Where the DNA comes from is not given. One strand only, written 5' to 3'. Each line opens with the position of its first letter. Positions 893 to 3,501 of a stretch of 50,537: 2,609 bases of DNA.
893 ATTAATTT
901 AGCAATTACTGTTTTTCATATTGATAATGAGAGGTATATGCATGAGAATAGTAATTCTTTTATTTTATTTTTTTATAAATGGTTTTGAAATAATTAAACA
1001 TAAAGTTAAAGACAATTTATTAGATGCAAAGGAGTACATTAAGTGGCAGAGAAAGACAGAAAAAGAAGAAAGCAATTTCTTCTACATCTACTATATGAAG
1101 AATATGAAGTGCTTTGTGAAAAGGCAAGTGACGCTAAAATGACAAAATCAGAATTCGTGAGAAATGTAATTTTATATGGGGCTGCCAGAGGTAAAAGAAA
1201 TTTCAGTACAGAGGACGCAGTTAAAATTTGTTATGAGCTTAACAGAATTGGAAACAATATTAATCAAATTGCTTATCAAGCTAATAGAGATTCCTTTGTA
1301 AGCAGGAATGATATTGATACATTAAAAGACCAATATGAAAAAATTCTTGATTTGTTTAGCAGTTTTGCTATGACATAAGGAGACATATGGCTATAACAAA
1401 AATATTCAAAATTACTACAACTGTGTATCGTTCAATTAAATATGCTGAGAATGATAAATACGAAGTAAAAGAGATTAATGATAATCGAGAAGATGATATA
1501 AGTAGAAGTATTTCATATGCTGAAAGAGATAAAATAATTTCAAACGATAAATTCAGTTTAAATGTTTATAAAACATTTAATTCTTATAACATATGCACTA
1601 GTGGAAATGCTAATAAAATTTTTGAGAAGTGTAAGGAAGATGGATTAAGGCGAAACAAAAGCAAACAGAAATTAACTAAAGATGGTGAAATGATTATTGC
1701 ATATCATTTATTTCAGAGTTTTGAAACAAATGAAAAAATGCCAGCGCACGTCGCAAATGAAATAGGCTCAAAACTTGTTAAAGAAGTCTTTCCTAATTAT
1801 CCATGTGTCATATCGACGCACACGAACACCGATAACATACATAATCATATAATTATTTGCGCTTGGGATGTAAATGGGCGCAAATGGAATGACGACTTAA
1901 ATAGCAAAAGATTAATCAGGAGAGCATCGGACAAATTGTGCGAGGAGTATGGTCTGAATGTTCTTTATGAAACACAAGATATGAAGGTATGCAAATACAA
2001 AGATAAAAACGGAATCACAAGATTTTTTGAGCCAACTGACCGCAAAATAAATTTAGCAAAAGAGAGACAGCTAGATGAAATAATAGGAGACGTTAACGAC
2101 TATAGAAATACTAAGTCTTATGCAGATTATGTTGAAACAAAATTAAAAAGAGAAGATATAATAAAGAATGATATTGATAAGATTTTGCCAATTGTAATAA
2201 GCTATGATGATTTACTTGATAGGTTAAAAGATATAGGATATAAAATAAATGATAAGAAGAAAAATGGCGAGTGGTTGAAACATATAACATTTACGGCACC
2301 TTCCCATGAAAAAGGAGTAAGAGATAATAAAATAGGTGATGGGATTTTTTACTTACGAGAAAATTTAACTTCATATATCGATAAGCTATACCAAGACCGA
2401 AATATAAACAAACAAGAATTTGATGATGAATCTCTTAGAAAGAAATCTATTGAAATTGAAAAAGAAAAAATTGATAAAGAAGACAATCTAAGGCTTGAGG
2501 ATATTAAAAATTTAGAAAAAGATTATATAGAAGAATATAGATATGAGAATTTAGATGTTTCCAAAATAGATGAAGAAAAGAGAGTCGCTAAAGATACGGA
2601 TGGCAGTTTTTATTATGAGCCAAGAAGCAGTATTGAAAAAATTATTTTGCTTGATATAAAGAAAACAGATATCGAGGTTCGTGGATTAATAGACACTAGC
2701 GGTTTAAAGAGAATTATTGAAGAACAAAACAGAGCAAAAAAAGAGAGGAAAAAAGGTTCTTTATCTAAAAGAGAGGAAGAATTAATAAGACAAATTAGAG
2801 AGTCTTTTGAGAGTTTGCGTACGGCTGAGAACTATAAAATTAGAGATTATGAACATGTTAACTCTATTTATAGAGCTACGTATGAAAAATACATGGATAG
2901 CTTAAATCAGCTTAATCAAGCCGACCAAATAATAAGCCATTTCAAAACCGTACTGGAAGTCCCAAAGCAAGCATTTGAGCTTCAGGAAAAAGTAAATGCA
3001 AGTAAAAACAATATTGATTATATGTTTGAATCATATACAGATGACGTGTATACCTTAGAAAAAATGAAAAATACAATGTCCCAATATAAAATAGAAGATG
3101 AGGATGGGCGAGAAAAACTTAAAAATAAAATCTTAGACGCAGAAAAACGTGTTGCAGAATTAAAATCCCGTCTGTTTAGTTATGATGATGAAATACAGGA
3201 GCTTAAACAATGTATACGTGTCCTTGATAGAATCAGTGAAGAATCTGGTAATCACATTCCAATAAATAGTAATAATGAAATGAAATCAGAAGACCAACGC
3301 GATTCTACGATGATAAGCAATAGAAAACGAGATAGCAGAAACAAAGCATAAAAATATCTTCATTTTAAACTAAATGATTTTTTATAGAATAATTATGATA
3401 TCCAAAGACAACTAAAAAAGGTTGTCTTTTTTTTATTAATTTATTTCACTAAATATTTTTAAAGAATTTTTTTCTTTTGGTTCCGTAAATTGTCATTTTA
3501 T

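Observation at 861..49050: Fourteen copies of a 15-bp perfect palindrome AACTCAC-S-GTGAGTT dispersed round the whole replicon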

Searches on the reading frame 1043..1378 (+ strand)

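Call 7: search_protein_families(library=pfam, proteins=[window:1043-1378:+], max_evalue=0.01)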
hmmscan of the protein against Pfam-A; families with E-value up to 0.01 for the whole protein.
window:1043-1378:+ (111 aa): 2 families
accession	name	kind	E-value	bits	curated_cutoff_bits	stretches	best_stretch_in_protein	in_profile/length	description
PF21983.2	NikA-like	-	1.5e-12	47.9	27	1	6-79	1-71/72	Mobilization protein NikA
PF05713.17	MobC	-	1.4e-07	32.3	23.2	1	65-94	3-31/45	Bacterial mobilisation protein (MobC)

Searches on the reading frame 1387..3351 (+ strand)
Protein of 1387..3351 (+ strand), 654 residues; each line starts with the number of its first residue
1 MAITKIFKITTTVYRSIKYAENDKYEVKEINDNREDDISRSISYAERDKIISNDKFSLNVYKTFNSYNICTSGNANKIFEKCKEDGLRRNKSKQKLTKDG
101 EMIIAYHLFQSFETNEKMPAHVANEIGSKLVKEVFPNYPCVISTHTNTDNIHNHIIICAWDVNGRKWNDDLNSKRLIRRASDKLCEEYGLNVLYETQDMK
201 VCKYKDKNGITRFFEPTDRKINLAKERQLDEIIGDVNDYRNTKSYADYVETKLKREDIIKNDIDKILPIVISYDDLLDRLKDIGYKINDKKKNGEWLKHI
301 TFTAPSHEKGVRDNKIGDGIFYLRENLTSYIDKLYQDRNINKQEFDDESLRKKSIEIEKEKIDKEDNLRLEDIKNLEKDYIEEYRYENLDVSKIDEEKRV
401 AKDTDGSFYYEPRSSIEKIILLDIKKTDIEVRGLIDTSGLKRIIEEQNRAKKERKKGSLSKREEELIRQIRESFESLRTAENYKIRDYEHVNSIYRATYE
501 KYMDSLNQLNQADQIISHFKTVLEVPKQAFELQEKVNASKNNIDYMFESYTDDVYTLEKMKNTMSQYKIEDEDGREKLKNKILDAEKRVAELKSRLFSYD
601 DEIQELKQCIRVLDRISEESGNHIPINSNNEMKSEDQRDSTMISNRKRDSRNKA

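Call 56: search_protein_families(library=pfam, proteins=[window:1387-3351:+], max_evalue=0.001)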
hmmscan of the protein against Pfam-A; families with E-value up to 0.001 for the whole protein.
window:1387-3351:+ (654 aa): 2 families
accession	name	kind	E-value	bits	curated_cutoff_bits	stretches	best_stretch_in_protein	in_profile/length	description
PF03432.20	Relaxase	-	8.1e-24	84.8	24.6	1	71-190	22-132/132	MobA/VirD2-like, nuclease domain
PF08702.15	Fib_alpha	-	0.00035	21.2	29.9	1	523-614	38-129/143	Fibrinogen alpha/beta chain family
